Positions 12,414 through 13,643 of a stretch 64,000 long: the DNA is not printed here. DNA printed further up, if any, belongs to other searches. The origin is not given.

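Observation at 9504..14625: Five-gene operon mixing leuB/leuC/leuD-type enzymes with an HMG-CoA-lyase-like lyase and a family III CoA-transferase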

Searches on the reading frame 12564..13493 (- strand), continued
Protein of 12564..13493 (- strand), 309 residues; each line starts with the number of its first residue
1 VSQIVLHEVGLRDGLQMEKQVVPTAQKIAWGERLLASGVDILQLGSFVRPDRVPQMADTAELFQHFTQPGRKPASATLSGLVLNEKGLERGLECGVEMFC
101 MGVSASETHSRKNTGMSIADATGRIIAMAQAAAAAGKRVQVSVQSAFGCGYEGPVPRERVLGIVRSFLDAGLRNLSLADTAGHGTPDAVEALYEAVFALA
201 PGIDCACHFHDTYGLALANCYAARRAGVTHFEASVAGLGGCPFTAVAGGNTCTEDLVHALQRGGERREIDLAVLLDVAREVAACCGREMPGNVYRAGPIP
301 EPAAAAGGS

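Call 48: find_homologous_proteins(query=L081:8001-8924:+, max_evalue=1e-30)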
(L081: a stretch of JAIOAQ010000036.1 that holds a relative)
Query L081:8001-8924:+ (307 aa): 7989 proteins with E <= 1e-30 among 8000 candidates; the best 120 are listed.
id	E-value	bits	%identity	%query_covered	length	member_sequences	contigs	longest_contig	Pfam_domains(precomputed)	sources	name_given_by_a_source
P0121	6.2e-202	687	100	100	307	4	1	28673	PF00682.26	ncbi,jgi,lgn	jgi:hydroxymethylglutaryl-CoA lyase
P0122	1.2e-192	656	94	100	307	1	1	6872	PF00682.26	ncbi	-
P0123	8.7e-192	654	94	99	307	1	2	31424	PF00682.26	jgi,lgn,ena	-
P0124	3.5e-188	642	92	100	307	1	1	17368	PF00682.26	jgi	jgi:hydroxymethylglutaryl-CoA lyase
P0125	4.1e-188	642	94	100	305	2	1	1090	PF00682.26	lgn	-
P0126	1.2e-187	640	93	100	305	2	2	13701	PF00682.26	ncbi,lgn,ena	-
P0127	6.3e-187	638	93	100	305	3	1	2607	PF00682.26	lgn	-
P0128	1.5e-186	636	92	100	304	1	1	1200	PF00682.26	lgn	-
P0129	2.8e-186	636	92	99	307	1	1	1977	PF00682.26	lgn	-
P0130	4.3e-186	635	92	99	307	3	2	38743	PF00682.26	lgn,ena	-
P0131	7.7e-186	634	90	100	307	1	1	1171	PF00682.26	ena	-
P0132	1.5e-185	633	92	100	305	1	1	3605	PF00682.26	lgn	-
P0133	1.7e-185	633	93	99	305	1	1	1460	PF00682.26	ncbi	-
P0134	1.9e-185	633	91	99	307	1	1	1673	PF00682.26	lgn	-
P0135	2.1e-185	633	92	99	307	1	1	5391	PF00682.26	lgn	-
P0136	2.9e-184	629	89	100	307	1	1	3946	PF00682.26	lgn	-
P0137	3.6e-184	629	91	99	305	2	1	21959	PF00682.26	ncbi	ncbi:MAG: hydroxymethylglutaryl-CoA lyase [Anaerolineales bacterium]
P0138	3.6e-184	629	91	100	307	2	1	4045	PF00682.26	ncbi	-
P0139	1.0e-183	627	89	100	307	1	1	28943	PF00682.26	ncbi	-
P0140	2.0e-182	623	89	100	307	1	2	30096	PF00682.26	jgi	jgi:hydroxymethylglutaryl-CoA lyase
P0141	6.7e-182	621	89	100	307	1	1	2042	PF00682.26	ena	-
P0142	2.2e-181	619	89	99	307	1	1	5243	PF00682.26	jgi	jgi:hydroxymethylglutaryl-CoA lyase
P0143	4.1e-181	619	89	100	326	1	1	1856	PF00682.26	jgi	jgi:hydroxymethylglutaryl-CoA lyase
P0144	4.7e-181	618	89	99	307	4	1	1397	PF00682.26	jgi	jgi:hydroxymethylglutaryl-CoA lyase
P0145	6.3e-181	618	87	100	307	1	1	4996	PF00682.26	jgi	jgi:hydroxymethylglutaryl-CoA lyase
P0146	1.4e-180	617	87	100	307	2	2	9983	PF00682.26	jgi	jgi:hydroxymethylglutaryl-CoA lyase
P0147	2.0e-180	616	88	100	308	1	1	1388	PF00682.26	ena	-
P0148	2.4e-180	616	89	100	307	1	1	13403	PF00682.26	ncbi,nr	ncbi:MAG: hydroxymethylglutaryl-CoA lyase [Anaerolineales bacterium]|nr:hydroxymethylglutaryl-CoA ly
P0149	2.5e-180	616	90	99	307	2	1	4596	PF00682.26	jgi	-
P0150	2.8e-180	616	88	100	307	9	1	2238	PF00682.26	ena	-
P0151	1.4e-179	614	88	99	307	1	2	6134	PF00682.26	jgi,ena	jgi:hydroxymethylglutaryl-CoA lyase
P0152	1.5e-179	614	88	100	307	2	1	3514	PF00682.26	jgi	jgi:hydroxymethylglutaryl-CoA lyase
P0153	2.8e-179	613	88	100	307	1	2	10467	PF00682.26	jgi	jgi:hydroxymethylglutaryl-CoA lyase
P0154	6.1e-179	611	88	98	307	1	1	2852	PF00682.26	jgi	jgi:hydroxymethylglutaryl-CoA lyase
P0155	2.2e-177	606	89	99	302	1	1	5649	PF00682.26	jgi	jgi:hydroxymethylglutaryl-CoA lyase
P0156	5.8e-177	605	87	99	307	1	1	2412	PF00682.26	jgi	jgi:hydroxymethylglutaryl-CoA lyase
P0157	6.7e-177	605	86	100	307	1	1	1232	PF00682.26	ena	-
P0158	8.5e-177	604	86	100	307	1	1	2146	PF00682.26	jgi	jgi:hydroxymethylglutaryl-CoA lyase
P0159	6.3e-176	602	87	98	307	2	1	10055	PF00682.26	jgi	jgi:hydroxymethylglutaryl-CoA lyase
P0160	1.6e-175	600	87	100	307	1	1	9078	PF00682.26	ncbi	-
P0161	2.1e-175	600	86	99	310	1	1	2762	PF00682.26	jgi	jgi:hydroxymethylglutaryl-CoA lyase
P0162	3.9e-175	599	85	100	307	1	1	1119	PF00682.26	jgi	jgi:hydroxymethylglutaryl-CoA lyase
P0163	3.9e-175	599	87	99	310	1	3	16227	PF00682.26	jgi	-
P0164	1.7e-174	597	87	99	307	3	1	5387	PF00682.26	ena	-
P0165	2.0e-174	597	85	100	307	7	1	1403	PF00682.26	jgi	jgi:hydroxymethylglutaryl-CoA lyase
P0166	2.1e-174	597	86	100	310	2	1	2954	PF00682.26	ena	-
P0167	4.0e-174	596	85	100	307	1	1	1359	PF00682.26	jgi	jgi:hydroxymethylglutaryl-CoA lyase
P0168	4.7e-174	595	86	100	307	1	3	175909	PF00682.26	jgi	jgi:hydroxymethylglutaryl-CoA lyase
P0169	5.0e-174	595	86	99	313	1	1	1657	PF00682.26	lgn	-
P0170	5.7e-174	595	86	99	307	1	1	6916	PF00682.26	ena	-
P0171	6.2e-174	595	86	99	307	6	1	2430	PF00682.26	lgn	-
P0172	6.6e-174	595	85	100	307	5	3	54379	PF00682.26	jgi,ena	jgi:hydroxymethylglutaryl-CoA lyase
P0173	8.6e-174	595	86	99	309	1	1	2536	PF00682.26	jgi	jgi:hydroxymethylglutaryl-CoA lyase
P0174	8.9e-174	595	85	99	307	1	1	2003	PF00682.26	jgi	jgi:hydroxymethylglutaryl-CoA lyase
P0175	1.0e-173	594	86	99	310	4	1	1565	PF00682.26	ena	-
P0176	1.0e-173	594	86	99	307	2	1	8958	PF00682.26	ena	-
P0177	1.1e-173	594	86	99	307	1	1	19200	PF00682.26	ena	-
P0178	2.4e-173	593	85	99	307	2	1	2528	PF00682.26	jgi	jgi:hydroxymethylglutaryl-CoA lyase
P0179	2.9e-173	593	85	99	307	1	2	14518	PF00682.26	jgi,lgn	jgi:hydroxymethylglutaryl-CoA lyase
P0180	3.2e-173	593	85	99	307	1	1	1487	PF00682.26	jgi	jgi:hydroxymethylglutaryl-CoA lyase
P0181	3.6e-173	593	85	99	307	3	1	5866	PF00682.26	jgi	jgi:hydroxymethylglutaryl-CoA lyase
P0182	4.8e-173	592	84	100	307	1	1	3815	PF00682.26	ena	-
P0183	5.8e-173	592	85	99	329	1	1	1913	PF00682.26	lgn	-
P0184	8.2e-173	591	86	100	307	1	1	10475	PF00682.26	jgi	jgi:hydroxymethylglutaryl-CoA lyase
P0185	1.2e-172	591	86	99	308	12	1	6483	PF00682.26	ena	-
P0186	1.2e-172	591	86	99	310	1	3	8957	PF00682.26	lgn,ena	-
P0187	1.2e-172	591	83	100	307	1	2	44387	PF00682.26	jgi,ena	-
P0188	2.5e-172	590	85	100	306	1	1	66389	PF00682.26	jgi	jgi:hydroxymethylglutaryl-CoA lyase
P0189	4.3e-172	589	84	100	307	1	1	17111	PF00682.26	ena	-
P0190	5.0e-172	589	84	100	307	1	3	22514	PF00682.26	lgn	-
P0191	5.1e-172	589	85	100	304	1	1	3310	PF00682.26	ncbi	-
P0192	5.8e-172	589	85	99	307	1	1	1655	PF00682.26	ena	-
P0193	6.1e-172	589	84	99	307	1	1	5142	PF00682.26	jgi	jgi:hydroxymethylglutaryl-CoA lyase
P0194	6.2e-172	588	85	100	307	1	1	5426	PF00682.26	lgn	-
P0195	6.5e-172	588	86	100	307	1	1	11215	PF00682.26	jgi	-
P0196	6.6e-172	588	85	99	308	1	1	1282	PF00682.26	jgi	-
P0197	7.8e-172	588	86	99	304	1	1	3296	PF00682.26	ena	-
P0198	1.0e-171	588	84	100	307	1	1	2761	PF00682.26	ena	-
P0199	1.1e-171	588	85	100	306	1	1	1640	PF00682.26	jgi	jgi:hydroxymethylglutaryl-CoA lyase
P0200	1.8e-171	587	86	99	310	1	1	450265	PF00682.26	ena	-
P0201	2.2e-171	587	85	100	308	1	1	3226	PF00682.26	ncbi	-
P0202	2.4e-171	587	87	100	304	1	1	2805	PF00682.26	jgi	jgi:hydroxymethylglutaryl-CoA lyase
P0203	2.8e-171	586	85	98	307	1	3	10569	PF00682.26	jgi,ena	jgi:hydroxymethylglutaryl-CoA lyase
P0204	3.6e-171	586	85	100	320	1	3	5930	PF00682.26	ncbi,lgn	-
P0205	4.3e-171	586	85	99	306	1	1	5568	PF00682.26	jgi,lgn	jgi:hydroxymethylglutaryl-CoA lyase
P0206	4.4e-171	586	83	100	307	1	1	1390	PF00682.26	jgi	jgi:hydroxymethylglutaryl-CoA lyase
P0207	4.6e-171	586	84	99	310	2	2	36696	PF00682.26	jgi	-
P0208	4.8e-171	586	83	100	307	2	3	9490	PF00682.26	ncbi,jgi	-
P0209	8.5e-171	585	85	99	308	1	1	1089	PF00682.26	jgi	-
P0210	1.5e-170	584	85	99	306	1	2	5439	PF00682.26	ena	-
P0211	1.8e-170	584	83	100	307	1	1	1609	PF00682.26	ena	-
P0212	2.3e-170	583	84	100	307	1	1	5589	PF00682.26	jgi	jgi:hydroxymethylglutaryl-CoA lyase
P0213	2.5e-170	583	85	100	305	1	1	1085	PF00682.26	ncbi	-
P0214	2.5e-170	583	85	99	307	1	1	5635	PF00682.26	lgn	-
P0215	2.7e-170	583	84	99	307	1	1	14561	PF00682.26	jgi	jgi:hydroxymethylglutaryl-CoA lyase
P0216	2.8e-170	583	85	99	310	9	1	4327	PF00682.26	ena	-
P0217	2.9e-170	583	84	99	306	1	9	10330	PF00682.26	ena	-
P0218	3.0e-170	583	86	99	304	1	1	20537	PF00682.26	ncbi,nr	ncbi:MAG TPA: hydroxymethylglutaryl-CoA lyase [Anaerolineales bacterium]|nr:hydroxymethylglutaryl-Co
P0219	3.1e-170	583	84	100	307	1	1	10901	PF00682.26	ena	-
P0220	3.3e-170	583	83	99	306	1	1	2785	PF00682.26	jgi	-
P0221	3.5e-170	583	86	100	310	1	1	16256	PF00682.26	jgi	jgi:hydroxymethylglutaryl-CoA lyase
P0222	3.8e-170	583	85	99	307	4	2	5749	PF00682.26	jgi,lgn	jgi:hydroxymethylglutaryl-CoA lyase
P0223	4.6e-170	582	84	99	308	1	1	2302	PF00682.26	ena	-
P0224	6.1e-170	582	84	99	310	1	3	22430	PF00682.26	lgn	-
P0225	7.1e-170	582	84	99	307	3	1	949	PF00682.26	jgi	jgi:hydroxymethylglutaryl-CoA lyase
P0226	9.0e-170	581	85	100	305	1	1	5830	PF00682.26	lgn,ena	-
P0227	1.7e-169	580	84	99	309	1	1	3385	PF00682.26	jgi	-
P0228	1.7e-169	580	85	99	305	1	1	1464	PF00682.26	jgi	jgi:hydroxymethylglutaryl-CoA lyase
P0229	2.3e-169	580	85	100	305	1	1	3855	PF00682.26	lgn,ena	-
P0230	3.1e-169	580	85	99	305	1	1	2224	PF00682.26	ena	-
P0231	3.4e-169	579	85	99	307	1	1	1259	PF00682.26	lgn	-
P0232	3.6e-169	579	84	98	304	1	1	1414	PF00682.26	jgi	-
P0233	3.8e-169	579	84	99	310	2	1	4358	PF00682.26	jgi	-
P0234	4.0e-169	579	83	100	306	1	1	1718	PF00682.26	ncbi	-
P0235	4.4e-169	579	85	99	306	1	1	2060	PF00682.26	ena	-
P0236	4.4e-169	579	83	100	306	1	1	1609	PF00682.26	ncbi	-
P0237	4.4e-169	579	84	99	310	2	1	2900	PF00682.26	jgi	-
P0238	4.7e-169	579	86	99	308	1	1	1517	PF00682.26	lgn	-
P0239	6.1e-169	579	85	100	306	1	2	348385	PF00682.26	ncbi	-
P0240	6.3e-169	579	84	99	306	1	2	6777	PF00682.26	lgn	-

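Call 52: search_protein_families(library=pfam, proteins=[L029:6465-7034:-, L046:4103-4894:+, L054:2974-4080:+, L043:13511-14032:+, L043:12798-13193:+, L065:14426-14995:+, L071:12533-14470:+, L043:4072-4908:-, L059:1842-2420:+, L018:6068-6640:-], max_evalue=0.0001)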
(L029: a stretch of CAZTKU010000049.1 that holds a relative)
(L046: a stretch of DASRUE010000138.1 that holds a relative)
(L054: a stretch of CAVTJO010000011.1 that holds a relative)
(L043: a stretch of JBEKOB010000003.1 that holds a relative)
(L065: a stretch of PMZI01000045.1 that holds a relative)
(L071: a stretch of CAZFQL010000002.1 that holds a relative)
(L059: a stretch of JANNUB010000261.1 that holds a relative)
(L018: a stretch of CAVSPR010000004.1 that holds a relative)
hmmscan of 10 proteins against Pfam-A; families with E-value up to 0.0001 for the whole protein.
L029:6465-7034:- (189 aa): 1 family
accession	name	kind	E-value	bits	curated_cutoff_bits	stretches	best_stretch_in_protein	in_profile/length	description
PF01558.24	POR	-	1.2e-32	113.9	27.4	1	13-175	1-171/173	Pyruvate ferredoxin/flavodoxin oxidoreductase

L046:4103-4894:+ (263 aa): 1 family
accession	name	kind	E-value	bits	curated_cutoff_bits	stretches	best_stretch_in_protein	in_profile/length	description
PF02775.26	TPP_enzyme_C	-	6.6e-19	68.6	21.9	1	71-227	5-151/151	Thiamine pyrophosphate enzyme, C-terminal TPP binding domain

L054:2974-4080:+ (368 aa): 3 families
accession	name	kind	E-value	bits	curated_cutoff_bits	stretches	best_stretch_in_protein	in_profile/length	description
PF01855.24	POR_N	-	4.1e-50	171.1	27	1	21-199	1-179/231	Pyruvate flavodoxin/ferredoxin oxidoreductase, thiamine diP-bdg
PF17147.9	PFOR_II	-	1.5e-25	89.9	27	1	255-349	1-102/102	Pyruvate:ferredoxin oxidoreductase core domain II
PF02780.25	Transketolase_C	-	8.2e-08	32.6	25.9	1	250-315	5-70/124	Transketolase, C-terminal domain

L043:13511-14032:+ (173 aa): 0 families

L043:12798-13193:+ (131 aa): 0 families

L065:14426-14995:+ (189 aa): 0 families

L071:12533-14470:+ (645 aa): 3 families
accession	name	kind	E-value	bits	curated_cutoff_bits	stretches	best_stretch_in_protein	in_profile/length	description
PF01433.26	Peptidase_M1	-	2.2e-34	119.4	27.7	1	307-460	60-218/218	Peptidase family M1 domain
PF17900.6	Peptidase_M1_N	-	6.8e-13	49.6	25.8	1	53-226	4-186/186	Peptidase M1 N-terminal domain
PF18962.6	Por_Secre_tail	-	5.1e-09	36.7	27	1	565-640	2-74/75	Secretion system C-terminal sorting domain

L043:4072-4908:- (278 aa): 6 families
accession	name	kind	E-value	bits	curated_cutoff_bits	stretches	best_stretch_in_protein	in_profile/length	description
PF13649.12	Methyltransf_25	-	5.6e-16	59.4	27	1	71-167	2-97/97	Methyltransferase domain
PF08241.18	Methyltransf_11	-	1.1e-12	48.9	21.2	1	71-170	1-94/95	Methyltransferase domain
PF08242.18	Methyltransf_12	-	1.5e-09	38.9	30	1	71-169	1-98/98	Methyltransferase domain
PF13847.12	Methyltransf_31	-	1.5e-08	34.9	27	1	69-188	6-124/145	Methyltransferase domain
PF13489.12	Methyltransf_23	-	2.7e-06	27.7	27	1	69-178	25-123/164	Methyltransferase domain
PF03848.20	TehB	-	4.7e-05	23.3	20.4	1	69-124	33-89/193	Tellurite resistance protein TehB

L059:1842-2420:+ (192 aa): 0 families

L018:6068-6640:- (190 aa): 0 families

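Call 53: search_protein_representatives(protein=window:12564-13493:-)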
Query: 309 residues. Proteins with E-value up to 0.001 (for the whole library): 9809; up to 1e-10: 4235; up to 1e-30: 794. The best 150 are listed.
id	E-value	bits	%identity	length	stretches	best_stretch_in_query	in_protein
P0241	1.5e-115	402.3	62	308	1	4-305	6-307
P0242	5.3e-87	308.5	49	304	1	4-303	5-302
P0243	3.1e-82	292.8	66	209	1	101-307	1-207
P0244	6.3e-80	285.3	69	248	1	29-226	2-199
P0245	1.1e-77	278.0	61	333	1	43-272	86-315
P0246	1.5e-75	270.9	61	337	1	3-251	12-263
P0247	5.6e-74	265.8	61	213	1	100-302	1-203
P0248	6.1e-73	262.3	64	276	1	1-192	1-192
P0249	2.9e-67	243.7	44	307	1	4-292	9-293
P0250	5.8e-65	236.2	58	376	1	117-305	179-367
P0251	6.8e-64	232.7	44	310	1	3-297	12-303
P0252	7.2e-64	232.6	64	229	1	1-176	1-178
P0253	7.9e-61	222.6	56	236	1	78-306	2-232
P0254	2.0e-60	221.2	57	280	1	74-306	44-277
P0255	6.5e-59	216.3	42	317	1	6-299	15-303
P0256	1.4e-58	215.2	42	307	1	3-293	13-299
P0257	1.5e-58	215.1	43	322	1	3-299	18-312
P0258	3.5e-58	213.9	41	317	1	4-298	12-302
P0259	4.9e-58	213.4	41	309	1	2-296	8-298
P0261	1.7e-57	211.7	45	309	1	3-272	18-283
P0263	4.4e-56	207.0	39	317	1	3-296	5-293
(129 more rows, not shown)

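Call 54: list_cluster_members(proteins=[P0241, P0242, P0249, P0251, P0255, P0256, P0257, P0258, P0259, P0261])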
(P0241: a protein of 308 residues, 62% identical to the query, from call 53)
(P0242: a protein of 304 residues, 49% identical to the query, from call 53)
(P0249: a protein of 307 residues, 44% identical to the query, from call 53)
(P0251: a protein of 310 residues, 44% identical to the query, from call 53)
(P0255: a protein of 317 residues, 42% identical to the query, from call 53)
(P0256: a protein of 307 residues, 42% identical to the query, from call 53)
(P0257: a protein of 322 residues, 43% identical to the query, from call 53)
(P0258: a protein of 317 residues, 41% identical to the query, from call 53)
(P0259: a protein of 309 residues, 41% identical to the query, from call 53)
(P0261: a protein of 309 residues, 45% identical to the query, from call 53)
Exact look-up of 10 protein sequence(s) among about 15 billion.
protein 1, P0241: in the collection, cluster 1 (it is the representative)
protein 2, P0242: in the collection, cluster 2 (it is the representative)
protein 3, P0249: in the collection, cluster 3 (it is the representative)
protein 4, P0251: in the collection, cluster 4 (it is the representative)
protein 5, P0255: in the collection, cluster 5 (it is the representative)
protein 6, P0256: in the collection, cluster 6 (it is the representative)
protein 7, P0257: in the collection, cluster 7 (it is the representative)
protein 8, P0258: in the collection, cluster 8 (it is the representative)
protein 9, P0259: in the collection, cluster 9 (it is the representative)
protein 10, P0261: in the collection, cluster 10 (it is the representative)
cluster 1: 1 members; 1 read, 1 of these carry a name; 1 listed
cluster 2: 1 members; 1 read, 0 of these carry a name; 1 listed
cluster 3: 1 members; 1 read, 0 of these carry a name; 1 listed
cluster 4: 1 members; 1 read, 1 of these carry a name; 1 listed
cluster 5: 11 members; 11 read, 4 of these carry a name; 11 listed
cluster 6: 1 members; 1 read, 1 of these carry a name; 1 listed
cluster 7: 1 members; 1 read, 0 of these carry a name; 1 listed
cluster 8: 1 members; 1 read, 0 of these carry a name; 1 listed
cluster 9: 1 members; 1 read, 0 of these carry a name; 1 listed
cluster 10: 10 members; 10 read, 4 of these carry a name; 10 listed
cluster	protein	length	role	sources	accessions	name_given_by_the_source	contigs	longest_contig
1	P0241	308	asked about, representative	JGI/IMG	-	hydroxymethylglutaryl-CoA lyase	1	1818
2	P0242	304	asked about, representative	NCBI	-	-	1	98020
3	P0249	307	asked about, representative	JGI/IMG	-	-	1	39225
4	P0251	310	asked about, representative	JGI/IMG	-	hydroxymethylglutaryl-CoA lyase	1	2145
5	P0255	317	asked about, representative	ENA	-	-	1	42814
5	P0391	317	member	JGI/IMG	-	hydroxymethylglutaryl-CoA lyase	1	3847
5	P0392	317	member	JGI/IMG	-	hydroxymethylglutaryl-CoA lyase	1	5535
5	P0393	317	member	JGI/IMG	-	hydroxymethylglutaryl-CoA lyase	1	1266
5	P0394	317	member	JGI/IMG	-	hydroxymethylglutaryl-CoA lyase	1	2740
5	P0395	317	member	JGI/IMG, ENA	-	-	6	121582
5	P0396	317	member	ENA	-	-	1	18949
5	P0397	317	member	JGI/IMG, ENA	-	-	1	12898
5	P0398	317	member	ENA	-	-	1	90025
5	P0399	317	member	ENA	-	-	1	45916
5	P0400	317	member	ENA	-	-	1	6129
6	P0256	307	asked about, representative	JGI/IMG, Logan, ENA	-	hydroxymethylglutaryl-CoA lyase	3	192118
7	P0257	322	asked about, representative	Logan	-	-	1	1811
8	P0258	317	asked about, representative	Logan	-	-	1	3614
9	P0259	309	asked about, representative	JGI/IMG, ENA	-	-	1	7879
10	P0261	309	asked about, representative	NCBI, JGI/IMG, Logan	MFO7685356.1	MAG: hydroxymethylglutaryl-CoA lyase [Desulfobacterales bacterium] | hydroxymethylglutaryl-CoA lyase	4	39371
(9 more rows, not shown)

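Call 55: find_encoding_contigs(protein=P0242, flank=8000, max_places=2)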
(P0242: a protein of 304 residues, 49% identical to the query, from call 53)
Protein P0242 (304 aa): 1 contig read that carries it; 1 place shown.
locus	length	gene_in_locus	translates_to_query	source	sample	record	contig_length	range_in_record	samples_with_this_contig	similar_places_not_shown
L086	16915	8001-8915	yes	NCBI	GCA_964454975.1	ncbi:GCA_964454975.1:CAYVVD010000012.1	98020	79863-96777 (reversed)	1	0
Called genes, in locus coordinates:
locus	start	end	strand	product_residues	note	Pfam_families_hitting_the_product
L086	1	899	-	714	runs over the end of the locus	?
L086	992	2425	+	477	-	PF00512:HisKA, PF02518:HATPase_c, PF13589:HATPase_c_3 (weak)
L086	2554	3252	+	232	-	-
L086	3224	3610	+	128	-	-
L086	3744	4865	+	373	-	PF00180:Iso_dh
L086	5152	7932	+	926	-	PF15902:Sortilin-Vps10 (faint), PF02012:BNR (faint), PF13810:DUF4185 (faint), PF18962:Por_Secre_tail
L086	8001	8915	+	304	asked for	PF00682:HMGL-like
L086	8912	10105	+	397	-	PF02515:CoA_transf_3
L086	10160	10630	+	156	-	PF00072:Response_reg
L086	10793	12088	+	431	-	PF00330:Aconitase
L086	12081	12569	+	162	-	PF00694:Aconitase_C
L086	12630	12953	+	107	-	-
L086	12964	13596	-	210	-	-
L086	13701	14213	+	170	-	PF00210:Ferritin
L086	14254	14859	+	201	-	-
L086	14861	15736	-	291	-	PF03631:Virul_fac_BrkB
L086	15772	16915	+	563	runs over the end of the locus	PF13205:Big_5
